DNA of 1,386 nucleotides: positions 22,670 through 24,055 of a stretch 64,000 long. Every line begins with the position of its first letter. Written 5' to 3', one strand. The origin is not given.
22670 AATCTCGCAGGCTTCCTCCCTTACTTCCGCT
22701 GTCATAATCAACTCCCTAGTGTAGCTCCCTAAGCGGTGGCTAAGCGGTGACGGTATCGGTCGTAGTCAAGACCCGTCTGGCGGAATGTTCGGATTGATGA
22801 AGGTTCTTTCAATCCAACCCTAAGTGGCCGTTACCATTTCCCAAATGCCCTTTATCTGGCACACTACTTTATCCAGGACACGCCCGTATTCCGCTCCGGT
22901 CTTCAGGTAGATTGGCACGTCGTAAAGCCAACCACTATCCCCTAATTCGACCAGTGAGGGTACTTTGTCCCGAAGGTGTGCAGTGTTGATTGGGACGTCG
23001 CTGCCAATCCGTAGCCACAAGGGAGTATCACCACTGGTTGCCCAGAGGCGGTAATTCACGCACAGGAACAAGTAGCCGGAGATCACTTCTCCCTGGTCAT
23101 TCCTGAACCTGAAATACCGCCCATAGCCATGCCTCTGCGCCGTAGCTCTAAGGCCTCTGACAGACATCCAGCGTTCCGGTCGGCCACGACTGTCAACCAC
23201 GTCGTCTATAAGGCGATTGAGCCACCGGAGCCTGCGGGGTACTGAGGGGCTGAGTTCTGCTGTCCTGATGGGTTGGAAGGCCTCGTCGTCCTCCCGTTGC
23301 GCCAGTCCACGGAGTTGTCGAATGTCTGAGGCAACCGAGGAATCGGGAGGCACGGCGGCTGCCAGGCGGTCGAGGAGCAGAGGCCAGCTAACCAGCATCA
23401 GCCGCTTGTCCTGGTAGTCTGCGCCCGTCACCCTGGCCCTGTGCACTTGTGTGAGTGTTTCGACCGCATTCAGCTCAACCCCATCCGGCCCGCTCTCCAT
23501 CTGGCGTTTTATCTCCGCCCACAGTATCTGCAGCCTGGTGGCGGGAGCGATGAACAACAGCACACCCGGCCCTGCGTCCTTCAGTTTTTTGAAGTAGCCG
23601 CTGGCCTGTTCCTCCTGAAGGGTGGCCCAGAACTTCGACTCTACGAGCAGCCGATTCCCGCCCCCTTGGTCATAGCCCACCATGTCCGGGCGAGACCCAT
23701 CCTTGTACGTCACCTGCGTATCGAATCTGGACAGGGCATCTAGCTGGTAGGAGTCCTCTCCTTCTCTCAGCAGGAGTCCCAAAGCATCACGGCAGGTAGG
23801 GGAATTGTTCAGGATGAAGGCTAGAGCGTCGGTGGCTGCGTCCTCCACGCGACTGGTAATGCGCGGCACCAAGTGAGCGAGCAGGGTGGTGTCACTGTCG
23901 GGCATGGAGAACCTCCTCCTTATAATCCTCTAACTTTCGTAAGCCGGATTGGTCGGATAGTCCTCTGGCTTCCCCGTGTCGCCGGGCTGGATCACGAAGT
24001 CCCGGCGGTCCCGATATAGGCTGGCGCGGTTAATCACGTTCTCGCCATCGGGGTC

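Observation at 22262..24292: Uncharacterised three-gene operon centred on a PD-(D/E)xK nuclease-like protein, wedged between a type IV restriction gene and an IS481: candidate new defence or toxin module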

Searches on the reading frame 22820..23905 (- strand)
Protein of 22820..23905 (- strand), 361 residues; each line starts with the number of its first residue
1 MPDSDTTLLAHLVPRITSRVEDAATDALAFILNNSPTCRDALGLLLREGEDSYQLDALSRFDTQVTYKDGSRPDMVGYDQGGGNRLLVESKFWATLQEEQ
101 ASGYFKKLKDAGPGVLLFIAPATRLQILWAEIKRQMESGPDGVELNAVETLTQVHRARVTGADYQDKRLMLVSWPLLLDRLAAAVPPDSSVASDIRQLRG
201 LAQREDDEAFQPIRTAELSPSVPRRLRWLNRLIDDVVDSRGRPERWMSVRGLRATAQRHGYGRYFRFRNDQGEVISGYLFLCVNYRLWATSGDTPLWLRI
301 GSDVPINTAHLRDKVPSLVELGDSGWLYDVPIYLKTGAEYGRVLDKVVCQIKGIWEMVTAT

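Call 3: search_protein_families(library=pfam, proteins=[window:22820-23905:-], max_evalue=1)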
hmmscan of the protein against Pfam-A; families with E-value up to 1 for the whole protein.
window:22820-23905:- (361 aa): 0 families

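Call 4: search_protein_families(library=padloc, proteins=[window:22820-23905:-], max_evalue=1)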
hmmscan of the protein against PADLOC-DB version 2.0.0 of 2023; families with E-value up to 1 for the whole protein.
window:22820-23905:- (361 aa): 0 families

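Call 5: search_protein_families(library=ncbifam, proteins=[window:22820-23905:-], max_evalue=1)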
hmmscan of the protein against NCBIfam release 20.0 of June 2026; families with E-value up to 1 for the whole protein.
window:22820-23905:- (361 aa): 0 families

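Call 6: find_homologous_proteins(query=window:22820-23905:-)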
Query window:22820-23905:- (361 aa): 552 proteins with E <= 0.001 among 8000 candidates; the best 120 are listed.
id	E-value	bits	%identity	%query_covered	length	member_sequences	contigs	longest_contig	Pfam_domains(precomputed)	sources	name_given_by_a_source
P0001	5.8e-242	820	100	100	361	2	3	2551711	-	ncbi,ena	-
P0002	5.2e-208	708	87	100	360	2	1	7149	-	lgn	-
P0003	1.8e-204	696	85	100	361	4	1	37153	-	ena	-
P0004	7.2e-187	639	81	99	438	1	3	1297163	-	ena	-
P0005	1.9e-186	637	79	100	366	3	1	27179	-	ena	-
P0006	4.1e-186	636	81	99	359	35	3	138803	-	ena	-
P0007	8.2e-186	635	81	100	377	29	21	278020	-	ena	-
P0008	1.0e-184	631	80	99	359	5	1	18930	-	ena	-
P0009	1.8e-184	631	80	99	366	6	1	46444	-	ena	-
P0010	7.2e-184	629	80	99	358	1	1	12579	-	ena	-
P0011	3.2e-183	627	79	99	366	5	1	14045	-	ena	-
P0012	5.5e-181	619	79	99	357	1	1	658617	-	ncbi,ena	-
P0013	5.5e-181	619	77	100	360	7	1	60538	-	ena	-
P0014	2.0e-180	617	78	99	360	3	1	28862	-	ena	-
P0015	1.6e-178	611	77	99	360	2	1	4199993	-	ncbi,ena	-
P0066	1.3e-139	483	64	98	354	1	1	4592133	-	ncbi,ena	-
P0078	3.7e-133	462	63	99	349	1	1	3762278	-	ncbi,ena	-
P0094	5.2e-126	438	59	98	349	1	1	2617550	-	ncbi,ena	-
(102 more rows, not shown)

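Call 7: search_protein_families(library=phrogs, proteins=[window:22820-23905:-], max_evalue=1)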
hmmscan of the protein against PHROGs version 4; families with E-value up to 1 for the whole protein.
window:22820-23905:- (361 aa): 0 families

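Call 8: search_solved_structures(query=window:22820-23905:-, max_evalue=10)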
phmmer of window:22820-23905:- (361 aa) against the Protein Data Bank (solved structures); distinct sequences matched with E-value up to 10: 1.
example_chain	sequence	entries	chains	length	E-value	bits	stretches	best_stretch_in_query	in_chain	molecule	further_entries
4mwa_A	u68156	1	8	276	0.21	13.5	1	63-136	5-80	4-hydroxy-3-methylbut-2-en-1-yl diphosphate synthase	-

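Call 9: find_encoding_contigs(protein=P0001, flank=6000, max_places=4)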
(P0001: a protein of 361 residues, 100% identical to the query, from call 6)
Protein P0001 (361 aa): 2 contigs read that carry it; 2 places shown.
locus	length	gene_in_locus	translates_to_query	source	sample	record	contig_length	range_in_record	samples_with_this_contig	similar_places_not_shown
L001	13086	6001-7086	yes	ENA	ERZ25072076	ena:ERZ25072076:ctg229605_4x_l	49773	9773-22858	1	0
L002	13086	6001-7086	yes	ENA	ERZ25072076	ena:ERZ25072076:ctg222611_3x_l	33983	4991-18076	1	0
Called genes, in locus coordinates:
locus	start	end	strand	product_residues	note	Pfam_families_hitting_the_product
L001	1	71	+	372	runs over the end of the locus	PF01168:Ala_racemase_N, PF14031:D-ser_dehydrat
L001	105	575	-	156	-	PF00665:rve (weak)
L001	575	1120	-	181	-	PF13936:HTH_38, PF13384:HTH_23 (weak)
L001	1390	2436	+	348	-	PF02558:ApbA, PF08546:ApbA_C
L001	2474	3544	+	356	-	PF02615:Ldh_2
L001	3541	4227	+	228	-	PF02776:TPP_enzyme_N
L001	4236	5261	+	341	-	PF00205:TPP_enzyme_M, PF02775:TPP_enzyme_C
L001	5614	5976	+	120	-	-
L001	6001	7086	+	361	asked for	-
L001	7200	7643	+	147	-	-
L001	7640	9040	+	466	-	PF07690:MFS_1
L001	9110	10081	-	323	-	PF00665:rve, PF13683:rve_3, PF13333:rve_2 (weak)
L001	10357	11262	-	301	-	PF09754:PAC2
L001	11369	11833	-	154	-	PF14588:YjgF_endoribonc, PF01042:Ribonuc_L-PSP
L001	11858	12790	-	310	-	PF02423:OCD_Mu_crystall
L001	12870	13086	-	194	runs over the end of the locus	-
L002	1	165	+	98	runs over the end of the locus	PF08734:GYD (weak)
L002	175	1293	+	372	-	PF01168:Ala_racemase_N, PF14031:D-ser_dehydrat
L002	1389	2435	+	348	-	PF02558:ApbA, PF08546:ApbA_C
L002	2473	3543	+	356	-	PF02615:Ldh_2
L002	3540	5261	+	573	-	PF02776:TPP_enzyme_N, PF00205:TPP_enzyme_M, PF02775:TPP_enzyme_C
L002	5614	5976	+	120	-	-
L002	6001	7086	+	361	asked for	-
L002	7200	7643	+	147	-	-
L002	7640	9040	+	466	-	PF07690:MFS_1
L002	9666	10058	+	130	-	PF06271:RDD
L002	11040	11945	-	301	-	PF09754:PAC2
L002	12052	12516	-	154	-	PF14588:YjgF_endoribonc, PF01042:Ribonuc_L-PSP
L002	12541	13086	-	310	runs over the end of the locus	PF02423:OCD_Mu_crystall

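Call 10: find_encoding_contigs(protein=P0015, flank=6000, max_places=3)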
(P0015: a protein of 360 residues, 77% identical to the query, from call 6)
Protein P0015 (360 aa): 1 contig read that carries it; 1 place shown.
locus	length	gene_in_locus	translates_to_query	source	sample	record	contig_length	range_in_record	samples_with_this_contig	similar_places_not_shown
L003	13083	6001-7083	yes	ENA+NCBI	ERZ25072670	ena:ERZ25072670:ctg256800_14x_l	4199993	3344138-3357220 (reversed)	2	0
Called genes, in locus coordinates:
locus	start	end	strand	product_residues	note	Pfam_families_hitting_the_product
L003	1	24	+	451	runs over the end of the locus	PF13195:DUF4011, PF13086:AAA_11 (weak)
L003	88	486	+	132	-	PF13340:DUF4096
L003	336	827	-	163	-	-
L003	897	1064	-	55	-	-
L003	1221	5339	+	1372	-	PF13086:AAA_11 (weak), PF13087:AAA_12, PF18741:MTES_1575, PF11784:DUF3320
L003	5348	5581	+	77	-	-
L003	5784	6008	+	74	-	-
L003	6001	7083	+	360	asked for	-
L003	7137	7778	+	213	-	-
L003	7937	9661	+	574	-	PF03235:GmrSD_N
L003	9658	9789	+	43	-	-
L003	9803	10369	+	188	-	PF22558:REase-ARP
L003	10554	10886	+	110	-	PF05016:ParE_toxin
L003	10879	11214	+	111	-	PF01381:HTH_3, PF13560:HTH_31 (weak)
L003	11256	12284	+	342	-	-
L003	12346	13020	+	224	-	PF00239:Resolvase, PF07508:Recombinase (weak)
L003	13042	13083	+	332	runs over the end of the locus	PF07508:Recombinase, PF13408:Zn_ribbon_recom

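Call 11: find_encoding_contigs(protein=P0066, flank=6000, max_places=3)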
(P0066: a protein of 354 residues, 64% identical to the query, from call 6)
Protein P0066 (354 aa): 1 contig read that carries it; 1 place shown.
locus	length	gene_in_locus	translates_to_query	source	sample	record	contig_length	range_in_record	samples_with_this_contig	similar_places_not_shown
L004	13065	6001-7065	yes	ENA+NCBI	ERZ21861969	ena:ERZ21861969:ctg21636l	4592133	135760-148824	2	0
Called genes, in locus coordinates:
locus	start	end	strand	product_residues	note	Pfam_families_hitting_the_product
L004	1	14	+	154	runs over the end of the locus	PF12728:HTH_17 (faint)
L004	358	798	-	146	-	-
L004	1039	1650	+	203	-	-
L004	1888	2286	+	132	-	-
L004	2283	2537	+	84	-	-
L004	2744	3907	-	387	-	PF09995:MPAB_Lcp_cat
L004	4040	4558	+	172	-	PF19736:DUF6226 (weak)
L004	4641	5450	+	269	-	PF10544:T5orf172, PF13455:MUG113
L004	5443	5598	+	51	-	-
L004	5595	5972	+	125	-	-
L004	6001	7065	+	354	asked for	-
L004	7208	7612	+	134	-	PF24698:DUF7662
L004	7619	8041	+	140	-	PF01850:PIN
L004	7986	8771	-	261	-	-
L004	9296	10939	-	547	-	PF00239:Resolvase, PF07508:Recombinase, PF13408:Zn_ribbon_recom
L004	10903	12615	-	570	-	PF00239:Resolvase, PF07508:Recombinase, PF13408:Zn_ribbon_recom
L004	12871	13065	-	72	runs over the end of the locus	-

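Call 19: find_related_loci(query=A1, collection=genome_contigs, flank=10000)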
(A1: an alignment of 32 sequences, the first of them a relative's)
Query A1 (361 aa) in genome_contigs; peptide patterns used: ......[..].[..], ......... (x = any residue, [..] = any of these).
146 stretches matched a pattern; 49 encode a relative of the query (tblastn E <= 1e-3); 48 distinct loci.
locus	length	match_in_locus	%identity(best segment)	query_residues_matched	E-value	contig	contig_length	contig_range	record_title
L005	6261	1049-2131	80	1-361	0e+0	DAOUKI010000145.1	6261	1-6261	MAG TPA_asm: Dehalococcoidia bacterium isolate S5_319 k113_1131786, whole genome shotgun sequence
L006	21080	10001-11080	82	1-361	0e+0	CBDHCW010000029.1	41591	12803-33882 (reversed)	MAG: Dehalococcoidia bacterium isolate f317910e-ed28-456f-a3ed-2e11039cb329 genome assembly, contig: contig_29, whole ge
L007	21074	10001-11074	81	1-360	0e+0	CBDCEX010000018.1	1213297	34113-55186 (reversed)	MAG: Dehalococcoidia bacterium isolate a77d1ec7-ac0a-4113-b7eb-384b7eca7ee8 genome assembly, contig: contig_18, whole ge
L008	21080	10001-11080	77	1-361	2e-179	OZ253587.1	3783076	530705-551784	MAG: Chloroflexota bacterium isolate c48e1457-3bc6-4d91-b545-4e17b7aa62c7 genome assembly, chromosome: 1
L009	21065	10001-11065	77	5-359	6e-179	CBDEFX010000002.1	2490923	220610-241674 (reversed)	MAG: Dehalococcoidia bacterium isolate bd3fcf20-00e0-4c08-a004-f645cab7dc39 genome assembly, contig: contig_2, whole gen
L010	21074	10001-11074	80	1-359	9e-178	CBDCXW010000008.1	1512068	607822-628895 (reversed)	MAG: Dehalococcoidia bacterium isolate df45c49b-c266-4090-ac87-fb36498b7b26 genome assembly, contig: contig_8, whole gen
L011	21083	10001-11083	74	1-359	1e-175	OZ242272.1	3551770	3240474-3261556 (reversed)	MAG: Chloroflexota bacterium isolate e1420fa2-ce91-4a5a-b5ce-1a2ec9efecdf genome assembly, chromosome: 1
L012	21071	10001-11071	79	1-359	2e-175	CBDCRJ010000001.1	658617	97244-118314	MAG: Dehalococcoidia bacterium isolate 2d39826d-14c6-4929-8ced-310aa4e6ff2e genome assembly, contig: contig_1, whole gen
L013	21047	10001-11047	76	5-359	2e-174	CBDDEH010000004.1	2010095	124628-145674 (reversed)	MAG: Dehalococcoidia bacterium isolate ab2729b3-5e60-47ca-9461-4bcedbe27f68 genome assembly, contig: contig_4, whole gen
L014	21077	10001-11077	73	1-361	2e-172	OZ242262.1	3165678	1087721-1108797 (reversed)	MAG: Dehalococcoidia bacterium isolate ad06fa00-f9d4-4df5-aac3-c9777a52e3f0 genome assembly, chromosome: 1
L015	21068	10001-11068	74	5-360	1e-172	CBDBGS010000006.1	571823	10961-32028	MAG: Dehalococcoidia bacterium isolate 0450fea2-616e-4c1e-92ac-d4367affb7b6 genome assembly, contig: contig_6, whole gen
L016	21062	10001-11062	75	5-358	8e-160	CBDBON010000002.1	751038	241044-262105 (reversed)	MAG: Dehalococcoidia bacterium isolate 9921cebc-1ecd-45eb-8f87-5c4807b2865b genome assembly, contig: contig_2, whole gen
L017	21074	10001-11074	76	1-359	2e-175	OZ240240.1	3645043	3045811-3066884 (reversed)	MAG: Dehalococcoidia bacterium isolate 9fa25b9b-25de-44f7-936b-2c4815794ad0 genome assembly, chromosome: 1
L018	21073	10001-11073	79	1-359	9e-148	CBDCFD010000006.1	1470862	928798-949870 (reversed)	MAG: Dehalococcoidia bacterium isolate 00984b42-5fdc-41aa-b48b-cfc3a05d4d85 genome assembly, contig: contig_6, whole gen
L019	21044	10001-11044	64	5-358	5e-144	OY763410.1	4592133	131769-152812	MAG: Dehalococcoidia bacterium isolate 8eeee495-67cd-41f6-86a6-ff8f0dc0d692 genome assembly, chromosome: 1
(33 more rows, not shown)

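Call 27: search_protein_representatives(alignment_id=A1)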
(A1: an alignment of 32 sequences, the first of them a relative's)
Query: 32 sequences, 354 profile positions. Proteins with E-value up to 0.001 (for the whole library): 2325; up to 1e-10: 1708; up to 1e-30: 862. The best 150 are listed.
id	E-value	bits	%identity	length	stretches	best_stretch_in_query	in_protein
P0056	2.7e-192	654.7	-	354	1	1-353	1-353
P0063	4.3e-178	608.0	-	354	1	1-352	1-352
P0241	6.6e-143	492.3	-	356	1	1-352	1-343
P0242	3.6e-133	460.2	-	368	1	1-352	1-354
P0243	7.2e-129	446.1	-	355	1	1-342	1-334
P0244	6.6e-120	416.6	-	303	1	1-298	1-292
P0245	1.2e-113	396.1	-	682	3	8-351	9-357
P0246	2.0e-113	395.3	-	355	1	1-349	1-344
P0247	2.9e-112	391.5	-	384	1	1-351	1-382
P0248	1.3e-109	382.8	-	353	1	1-349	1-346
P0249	1.2e-106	373.0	-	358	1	1-352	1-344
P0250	5.9e-104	364.2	-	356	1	1-353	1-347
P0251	2.0e-103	362.4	-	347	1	1-352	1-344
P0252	6.0e-97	341.1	-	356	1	1-351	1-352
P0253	1.3e-96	340.0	-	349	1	1-353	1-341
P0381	1.2e-59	218.4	-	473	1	5-352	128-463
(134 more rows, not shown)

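Call 29: predict_structure(alignment_id=A1)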
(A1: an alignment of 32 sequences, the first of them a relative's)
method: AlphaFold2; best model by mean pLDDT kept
length: 361 residues; sequences in the alignment: 32
mean_pLDDT: 80.1   pTM: 0.69
mean pLDDT of the five models: 80.1, 79.9, 79.5, 78.7, 78.3
residues with pLDDT >= 90: 108; 70-90: 169; 50-70: 75; < 50: 9
segments of 3 or more residues with pLDDT < 50: 1-5, 17-20
pLDDT, mean of each block of 10 residues (from residue 1): 54 55 81 95 89 87 73 84 89 64 75 90 82 79 77 81 82 93 93 89 72 57 69 87 91 70 92 91 79 82 86 80 76 73 85 89 58
secondary structure, 60 per line:
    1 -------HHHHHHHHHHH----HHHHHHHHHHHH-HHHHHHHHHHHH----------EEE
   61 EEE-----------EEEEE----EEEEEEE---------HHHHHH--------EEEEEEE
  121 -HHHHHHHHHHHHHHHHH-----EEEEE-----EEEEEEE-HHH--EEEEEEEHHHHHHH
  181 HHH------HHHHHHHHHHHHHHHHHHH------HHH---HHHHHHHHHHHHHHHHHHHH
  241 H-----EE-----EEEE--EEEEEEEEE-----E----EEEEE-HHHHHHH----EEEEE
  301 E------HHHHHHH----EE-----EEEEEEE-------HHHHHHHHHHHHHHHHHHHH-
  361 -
elements in order: H8-18 H23-34 H36-47 E58-63 E75-79 E84-90 H100-105 E114-120 H122-138 E144-148 E154-160 E167-173 H174-183 H190-208 H221-241 E254-257 E260-268 E279-283 H285-291 E296-301 H308-314 E326-332 H340-359

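Call 32: search_protein_families(library=pfam, alignment_id=A3, max_evalue=0.01)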
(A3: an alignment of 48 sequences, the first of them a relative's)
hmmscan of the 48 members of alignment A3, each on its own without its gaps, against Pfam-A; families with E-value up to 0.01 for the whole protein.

A. member 1, P0001 (361 aa): 0 families

B. families by the number of members that match (of 48 scanned): 4 families
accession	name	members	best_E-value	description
PF14281.12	PDDEXK_4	8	3e-05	PD-(D/E)XK nuclease superfamily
PF08518.16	GIT_SHD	1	0.0021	Spa2 homology domain (SHD) of GIT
PF12556.13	CobS_N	1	0.0033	Cobaltochelatase CobS subunit N terminal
PF03444.21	HrcA_DNA-bdg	1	0.0038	Winged helix-turn-helix transcription repressor, HrcA DNA-binding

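Call 33: search_solved_structures(query=A3, max_evalue=10)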
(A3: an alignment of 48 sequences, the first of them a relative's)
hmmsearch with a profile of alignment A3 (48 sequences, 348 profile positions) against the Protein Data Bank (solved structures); distinct sequences matched with E-value up to 10: 1.
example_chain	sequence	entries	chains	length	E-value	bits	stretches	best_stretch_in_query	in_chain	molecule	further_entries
8a3t_O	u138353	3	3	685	0.89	12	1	251-296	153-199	Anaphase-promoting complex subunit 5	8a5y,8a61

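Call 38: find_related_loci(query=A3, collection=viral_contigs, flank=8000)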
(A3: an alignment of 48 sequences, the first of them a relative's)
Query A3 (361 aa) in viral_contigs; peptide patterns used: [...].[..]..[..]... (x = any residue, [..] = any of these).
19 stretches matched a pattern; 1 encode a relative of the query (tblastn E <= 1e-3); 1 distinct loci.
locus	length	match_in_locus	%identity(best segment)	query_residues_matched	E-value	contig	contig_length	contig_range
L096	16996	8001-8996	33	2-352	4e-38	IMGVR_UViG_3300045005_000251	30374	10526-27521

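Call 63: search_protein_families(library=pfam, proteins=[L003:7137-7778:+], max_evalue=0.001)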
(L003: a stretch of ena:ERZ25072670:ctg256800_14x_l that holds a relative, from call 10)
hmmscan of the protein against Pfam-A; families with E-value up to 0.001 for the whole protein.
L003:7137-7778:+ (213 aa): 1 family
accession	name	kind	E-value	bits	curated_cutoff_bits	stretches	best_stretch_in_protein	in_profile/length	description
PF12787.12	EcsC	-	0.00018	21.7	30.4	0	92-212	114-232/240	EcsC protein family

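Call 74: find_encoding_contigs(protein=P0381, flank=5000, max_places=3)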
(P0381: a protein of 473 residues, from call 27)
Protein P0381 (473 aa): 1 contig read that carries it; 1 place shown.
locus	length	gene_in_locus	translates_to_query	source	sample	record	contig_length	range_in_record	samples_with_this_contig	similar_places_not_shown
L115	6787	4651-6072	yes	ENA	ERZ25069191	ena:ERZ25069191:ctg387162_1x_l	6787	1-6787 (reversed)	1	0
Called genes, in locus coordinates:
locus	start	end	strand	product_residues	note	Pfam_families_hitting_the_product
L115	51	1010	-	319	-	PF13391:HNH_2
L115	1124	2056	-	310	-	PF13737:DDE_Tnp_1_5, PF01609:DDE_Tnp_1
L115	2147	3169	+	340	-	PF00665:rve (weak), PF13683:rve_3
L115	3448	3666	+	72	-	PF09720:Unstab_antitox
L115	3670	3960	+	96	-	PF05016:ParE_toxin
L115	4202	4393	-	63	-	-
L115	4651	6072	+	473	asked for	-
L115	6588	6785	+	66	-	?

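Call 75: search_protein_families(library=padloc, alignment_id=A3, max_evalue=0.01)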
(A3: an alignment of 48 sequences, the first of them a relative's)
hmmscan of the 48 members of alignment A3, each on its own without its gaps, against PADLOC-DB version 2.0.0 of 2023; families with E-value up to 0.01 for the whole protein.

A. member 1, P0001 (361 aa): 0 families

B. families by the number of members that match (of 48 scanned): 3 families
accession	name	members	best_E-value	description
PDLC04983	PDC-S26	3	0.00093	-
PDLC04975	PDC-S26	1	0.00021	-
PDLC04969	PDC-S26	1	0.0015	-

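Call 76: search_dna_similar(query=window:22820-23905:-, collection=plasmids, mode=protein, max_evalue=0.001, max_rows=15)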
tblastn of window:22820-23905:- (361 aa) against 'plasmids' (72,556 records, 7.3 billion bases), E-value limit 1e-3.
No match.
